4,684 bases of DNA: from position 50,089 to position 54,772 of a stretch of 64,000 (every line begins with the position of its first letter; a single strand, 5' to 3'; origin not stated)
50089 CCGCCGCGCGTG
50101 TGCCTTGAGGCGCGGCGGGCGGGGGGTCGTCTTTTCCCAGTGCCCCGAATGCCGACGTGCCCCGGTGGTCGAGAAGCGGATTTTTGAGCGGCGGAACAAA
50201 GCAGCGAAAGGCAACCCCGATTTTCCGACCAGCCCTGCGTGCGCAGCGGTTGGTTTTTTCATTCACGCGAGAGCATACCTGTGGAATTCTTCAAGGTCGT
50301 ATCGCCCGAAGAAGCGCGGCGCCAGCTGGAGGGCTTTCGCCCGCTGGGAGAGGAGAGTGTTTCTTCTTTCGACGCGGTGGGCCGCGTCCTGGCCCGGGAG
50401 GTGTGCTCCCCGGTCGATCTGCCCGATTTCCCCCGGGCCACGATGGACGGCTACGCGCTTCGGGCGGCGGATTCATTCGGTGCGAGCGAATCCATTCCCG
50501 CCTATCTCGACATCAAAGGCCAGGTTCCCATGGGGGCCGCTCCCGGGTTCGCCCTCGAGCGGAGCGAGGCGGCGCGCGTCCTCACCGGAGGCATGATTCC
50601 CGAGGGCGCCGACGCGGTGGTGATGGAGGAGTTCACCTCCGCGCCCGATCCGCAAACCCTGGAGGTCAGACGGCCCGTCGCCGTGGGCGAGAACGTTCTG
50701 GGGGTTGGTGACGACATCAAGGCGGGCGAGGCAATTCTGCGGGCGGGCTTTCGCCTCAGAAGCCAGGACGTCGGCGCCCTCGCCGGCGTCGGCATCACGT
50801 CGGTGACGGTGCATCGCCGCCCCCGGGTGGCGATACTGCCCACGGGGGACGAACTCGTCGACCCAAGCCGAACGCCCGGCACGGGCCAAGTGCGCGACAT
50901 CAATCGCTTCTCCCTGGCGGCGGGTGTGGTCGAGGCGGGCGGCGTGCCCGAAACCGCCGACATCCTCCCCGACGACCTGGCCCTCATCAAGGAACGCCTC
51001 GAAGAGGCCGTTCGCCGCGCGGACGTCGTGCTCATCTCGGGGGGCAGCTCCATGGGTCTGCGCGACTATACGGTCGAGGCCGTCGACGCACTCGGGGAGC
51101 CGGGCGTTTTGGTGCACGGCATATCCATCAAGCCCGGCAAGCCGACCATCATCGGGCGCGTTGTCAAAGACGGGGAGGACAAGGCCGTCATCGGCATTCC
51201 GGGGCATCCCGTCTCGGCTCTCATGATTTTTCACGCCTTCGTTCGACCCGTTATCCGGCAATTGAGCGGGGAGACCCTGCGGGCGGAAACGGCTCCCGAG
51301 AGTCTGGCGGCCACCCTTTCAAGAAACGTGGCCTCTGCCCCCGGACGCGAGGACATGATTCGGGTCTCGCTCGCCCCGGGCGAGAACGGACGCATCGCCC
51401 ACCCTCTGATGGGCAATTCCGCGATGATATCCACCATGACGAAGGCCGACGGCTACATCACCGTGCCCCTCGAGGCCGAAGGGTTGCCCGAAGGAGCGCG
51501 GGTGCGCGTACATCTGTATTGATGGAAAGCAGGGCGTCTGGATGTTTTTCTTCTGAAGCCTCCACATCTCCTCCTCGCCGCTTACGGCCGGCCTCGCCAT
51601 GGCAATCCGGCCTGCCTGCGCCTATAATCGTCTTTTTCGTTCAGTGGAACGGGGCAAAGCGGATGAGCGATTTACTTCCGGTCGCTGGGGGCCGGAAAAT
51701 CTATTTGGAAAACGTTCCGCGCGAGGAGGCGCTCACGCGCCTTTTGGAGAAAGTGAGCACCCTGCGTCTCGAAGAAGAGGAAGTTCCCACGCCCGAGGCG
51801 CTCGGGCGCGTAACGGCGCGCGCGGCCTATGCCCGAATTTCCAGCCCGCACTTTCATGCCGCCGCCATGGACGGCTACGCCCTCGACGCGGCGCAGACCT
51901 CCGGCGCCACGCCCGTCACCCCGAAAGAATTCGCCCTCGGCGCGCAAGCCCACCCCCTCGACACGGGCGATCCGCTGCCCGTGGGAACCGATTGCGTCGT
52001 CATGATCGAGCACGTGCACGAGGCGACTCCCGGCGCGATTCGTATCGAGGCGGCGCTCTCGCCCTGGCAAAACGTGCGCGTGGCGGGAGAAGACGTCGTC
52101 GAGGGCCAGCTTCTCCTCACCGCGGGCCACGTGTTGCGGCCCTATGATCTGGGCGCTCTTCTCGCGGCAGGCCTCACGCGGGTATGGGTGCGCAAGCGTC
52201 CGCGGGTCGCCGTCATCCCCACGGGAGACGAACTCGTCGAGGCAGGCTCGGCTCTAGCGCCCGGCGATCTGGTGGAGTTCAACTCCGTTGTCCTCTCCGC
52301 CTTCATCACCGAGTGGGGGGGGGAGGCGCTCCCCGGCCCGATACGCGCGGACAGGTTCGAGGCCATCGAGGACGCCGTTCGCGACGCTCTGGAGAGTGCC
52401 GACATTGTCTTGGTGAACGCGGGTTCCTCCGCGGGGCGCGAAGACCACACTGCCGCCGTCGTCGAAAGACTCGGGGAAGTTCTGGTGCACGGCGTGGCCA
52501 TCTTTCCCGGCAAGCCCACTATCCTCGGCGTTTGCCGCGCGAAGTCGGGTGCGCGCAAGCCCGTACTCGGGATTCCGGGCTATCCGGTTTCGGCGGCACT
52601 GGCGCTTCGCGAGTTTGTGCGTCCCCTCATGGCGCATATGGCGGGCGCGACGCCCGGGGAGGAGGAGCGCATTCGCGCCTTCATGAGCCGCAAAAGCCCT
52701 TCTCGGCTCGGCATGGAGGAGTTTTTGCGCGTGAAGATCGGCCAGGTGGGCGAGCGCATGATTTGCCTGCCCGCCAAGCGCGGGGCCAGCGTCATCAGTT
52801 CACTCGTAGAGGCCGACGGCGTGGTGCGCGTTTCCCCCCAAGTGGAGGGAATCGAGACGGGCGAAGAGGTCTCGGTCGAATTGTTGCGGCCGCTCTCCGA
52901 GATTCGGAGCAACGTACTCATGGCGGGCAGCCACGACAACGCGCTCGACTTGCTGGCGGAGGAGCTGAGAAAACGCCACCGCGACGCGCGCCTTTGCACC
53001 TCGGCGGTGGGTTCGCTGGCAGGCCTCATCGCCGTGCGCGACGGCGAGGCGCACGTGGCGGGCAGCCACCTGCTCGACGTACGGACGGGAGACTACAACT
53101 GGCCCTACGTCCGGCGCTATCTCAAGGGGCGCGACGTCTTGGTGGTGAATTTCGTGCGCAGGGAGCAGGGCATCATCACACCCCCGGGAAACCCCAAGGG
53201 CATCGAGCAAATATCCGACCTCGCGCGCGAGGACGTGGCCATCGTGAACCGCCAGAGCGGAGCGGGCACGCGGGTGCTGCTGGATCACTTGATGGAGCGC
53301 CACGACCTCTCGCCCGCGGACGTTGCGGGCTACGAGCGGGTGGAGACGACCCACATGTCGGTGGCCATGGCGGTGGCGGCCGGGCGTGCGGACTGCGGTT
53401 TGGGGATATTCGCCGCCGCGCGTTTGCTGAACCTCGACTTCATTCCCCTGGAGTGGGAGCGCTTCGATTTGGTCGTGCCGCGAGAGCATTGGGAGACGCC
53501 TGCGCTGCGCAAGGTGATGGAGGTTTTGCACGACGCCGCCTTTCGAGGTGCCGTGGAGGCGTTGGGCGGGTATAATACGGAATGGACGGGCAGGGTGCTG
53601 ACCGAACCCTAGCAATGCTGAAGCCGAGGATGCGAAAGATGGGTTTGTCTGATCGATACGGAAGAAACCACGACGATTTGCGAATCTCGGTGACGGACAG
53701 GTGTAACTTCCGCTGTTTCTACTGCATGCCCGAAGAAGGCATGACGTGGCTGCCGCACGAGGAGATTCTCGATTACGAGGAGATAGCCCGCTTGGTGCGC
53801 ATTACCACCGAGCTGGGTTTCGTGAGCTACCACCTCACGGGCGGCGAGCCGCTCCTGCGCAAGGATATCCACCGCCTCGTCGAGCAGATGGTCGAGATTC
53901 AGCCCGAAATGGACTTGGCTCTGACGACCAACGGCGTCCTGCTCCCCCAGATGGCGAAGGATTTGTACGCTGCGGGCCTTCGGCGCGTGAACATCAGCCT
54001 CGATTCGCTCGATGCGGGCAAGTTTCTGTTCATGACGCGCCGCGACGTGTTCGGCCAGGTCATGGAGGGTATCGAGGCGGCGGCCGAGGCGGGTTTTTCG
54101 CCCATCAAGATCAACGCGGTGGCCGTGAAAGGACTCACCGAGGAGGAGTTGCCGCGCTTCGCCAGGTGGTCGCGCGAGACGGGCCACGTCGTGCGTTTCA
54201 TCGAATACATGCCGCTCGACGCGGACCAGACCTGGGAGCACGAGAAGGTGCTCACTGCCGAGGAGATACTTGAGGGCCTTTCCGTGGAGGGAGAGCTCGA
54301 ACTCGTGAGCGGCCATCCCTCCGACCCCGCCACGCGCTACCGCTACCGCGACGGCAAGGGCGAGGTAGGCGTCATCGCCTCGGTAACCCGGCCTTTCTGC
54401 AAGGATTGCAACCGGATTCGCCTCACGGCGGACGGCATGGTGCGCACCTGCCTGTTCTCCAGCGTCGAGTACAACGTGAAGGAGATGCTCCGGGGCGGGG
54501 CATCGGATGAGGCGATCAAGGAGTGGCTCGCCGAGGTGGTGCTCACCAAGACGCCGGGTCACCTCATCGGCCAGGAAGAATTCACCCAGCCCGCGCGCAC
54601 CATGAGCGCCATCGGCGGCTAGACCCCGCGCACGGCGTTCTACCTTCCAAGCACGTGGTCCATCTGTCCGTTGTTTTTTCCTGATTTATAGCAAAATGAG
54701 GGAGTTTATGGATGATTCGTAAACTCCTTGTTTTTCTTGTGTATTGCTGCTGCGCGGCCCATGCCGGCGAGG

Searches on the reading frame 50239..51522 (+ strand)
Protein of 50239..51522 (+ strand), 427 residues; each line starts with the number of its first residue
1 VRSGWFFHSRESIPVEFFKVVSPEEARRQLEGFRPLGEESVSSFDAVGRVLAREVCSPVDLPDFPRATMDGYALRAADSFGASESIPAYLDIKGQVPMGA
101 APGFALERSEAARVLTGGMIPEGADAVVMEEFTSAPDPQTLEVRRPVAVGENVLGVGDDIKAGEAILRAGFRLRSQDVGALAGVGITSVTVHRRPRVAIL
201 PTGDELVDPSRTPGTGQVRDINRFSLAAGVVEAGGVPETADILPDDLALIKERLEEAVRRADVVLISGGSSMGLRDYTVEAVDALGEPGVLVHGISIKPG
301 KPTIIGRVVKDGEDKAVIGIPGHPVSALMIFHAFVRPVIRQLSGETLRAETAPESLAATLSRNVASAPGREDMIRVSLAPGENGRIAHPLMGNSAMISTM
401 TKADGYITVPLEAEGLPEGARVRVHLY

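Call 68: search_protein_families(library=pfam, proteins=[window:50239-51522:+], max_evalue=0.00001)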
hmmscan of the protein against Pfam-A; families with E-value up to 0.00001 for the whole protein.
window:50239-51522:+ (427 aa): 3 families
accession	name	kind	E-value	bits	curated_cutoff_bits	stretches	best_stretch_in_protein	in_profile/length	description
PF03453.22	MoeA_N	-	1.6e-42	145.4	30.8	1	22-185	2-160/160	MoeA N-terminal region (domain I and II)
PF00994.29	MoCF_biosynth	-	2.9e-31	108.5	26.6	1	198-340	1-143/144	Probable molybdopterin binding domain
PF03454.20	MoeA_C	-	3.1e-16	59.8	22.1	1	358-426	2-71/72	MoeA C-terminal region (domain IV)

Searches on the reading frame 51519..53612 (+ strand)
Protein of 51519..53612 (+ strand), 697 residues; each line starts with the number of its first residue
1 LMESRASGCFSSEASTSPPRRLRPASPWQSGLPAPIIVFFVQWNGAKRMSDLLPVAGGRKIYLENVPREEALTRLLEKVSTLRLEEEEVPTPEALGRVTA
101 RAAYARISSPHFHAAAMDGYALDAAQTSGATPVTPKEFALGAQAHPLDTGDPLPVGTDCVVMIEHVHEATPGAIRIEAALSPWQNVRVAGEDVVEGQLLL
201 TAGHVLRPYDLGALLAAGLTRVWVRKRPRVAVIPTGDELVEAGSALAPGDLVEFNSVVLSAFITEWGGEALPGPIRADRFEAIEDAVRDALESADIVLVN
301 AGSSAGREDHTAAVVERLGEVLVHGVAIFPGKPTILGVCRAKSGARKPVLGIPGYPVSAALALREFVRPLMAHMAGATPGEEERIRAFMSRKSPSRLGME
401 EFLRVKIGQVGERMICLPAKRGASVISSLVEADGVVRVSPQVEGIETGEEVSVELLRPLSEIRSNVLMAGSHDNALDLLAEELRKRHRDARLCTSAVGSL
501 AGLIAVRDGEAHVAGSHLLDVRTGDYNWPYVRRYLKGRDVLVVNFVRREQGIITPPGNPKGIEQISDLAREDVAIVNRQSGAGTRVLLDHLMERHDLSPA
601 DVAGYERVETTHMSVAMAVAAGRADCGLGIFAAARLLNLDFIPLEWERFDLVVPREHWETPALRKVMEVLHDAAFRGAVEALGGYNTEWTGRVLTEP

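Call 46: find_encoding_contigs(protein=window:51519-53612:+, flank=10000, max_places=1)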
Protein window:51519-53612:+ (697 aa): no gene with exactly this product is on record in the collection.

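Call 68: search_protein_families(library=pfam, proteins=[window:51519-53612:+], max_evalue=0.00001)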
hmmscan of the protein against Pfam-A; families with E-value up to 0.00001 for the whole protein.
window:51519-53612:+ (697 aa): 5 families
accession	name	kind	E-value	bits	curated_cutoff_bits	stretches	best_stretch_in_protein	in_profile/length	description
PF12727.12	PBP_like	-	2.1e-75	252.6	27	1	480-670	1-192/193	PBP superfamily domain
PF03453.22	MoeA_N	-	3.8e-40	137.6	30.8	1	67-218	2-160/160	MoeA N-terminal region (domain I and II)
PF00994.29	MoCF_biosynth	-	1.8e-24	86.5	26.6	1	231-373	1-144/144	Probable molybdopterin binding domain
PF03454.20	MoeA_C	-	1.8e-12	47.7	22.1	1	389-456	4-72/72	MoeA C-terminal region (domain IV)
PF12974.12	Phosphonate-bd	-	1e-08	35.3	27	1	552-629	89-162/242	ABC transporter, phosphonate, periplasmic substrate-binding protein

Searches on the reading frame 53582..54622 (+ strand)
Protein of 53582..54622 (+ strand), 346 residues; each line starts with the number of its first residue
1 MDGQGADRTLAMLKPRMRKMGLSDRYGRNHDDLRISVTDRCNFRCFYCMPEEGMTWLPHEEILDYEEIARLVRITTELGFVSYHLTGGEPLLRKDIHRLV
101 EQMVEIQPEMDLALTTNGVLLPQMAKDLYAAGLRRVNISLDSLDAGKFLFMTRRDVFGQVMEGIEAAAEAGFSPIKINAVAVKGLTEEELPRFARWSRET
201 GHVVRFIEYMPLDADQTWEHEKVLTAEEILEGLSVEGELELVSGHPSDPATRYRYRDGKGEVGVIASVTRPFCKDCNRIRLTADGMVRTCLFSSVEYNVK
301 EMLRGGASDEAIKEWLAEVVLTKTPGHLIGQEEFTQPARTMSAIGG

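Call 68: search_protein_families(library=pfam, proteins=[window:53582-54622:+], max_evalue=0.00001)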
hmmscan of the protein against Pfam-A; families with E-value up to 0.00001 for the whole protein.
window:53582-54622:+ (346 aa): 2 families
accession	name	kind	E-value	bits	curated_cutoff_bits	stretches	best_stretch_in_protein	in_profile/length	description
PF06463.18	Mob_synth_C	-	4.3e-35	120.9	37.4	1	204-327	3-126/128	Molybdenum Cofactor Synthesis C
PF04055.27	Radical_SAM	-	1.9e-33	116.4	29.5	1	35-196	1-165/166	Radical SAM superfamily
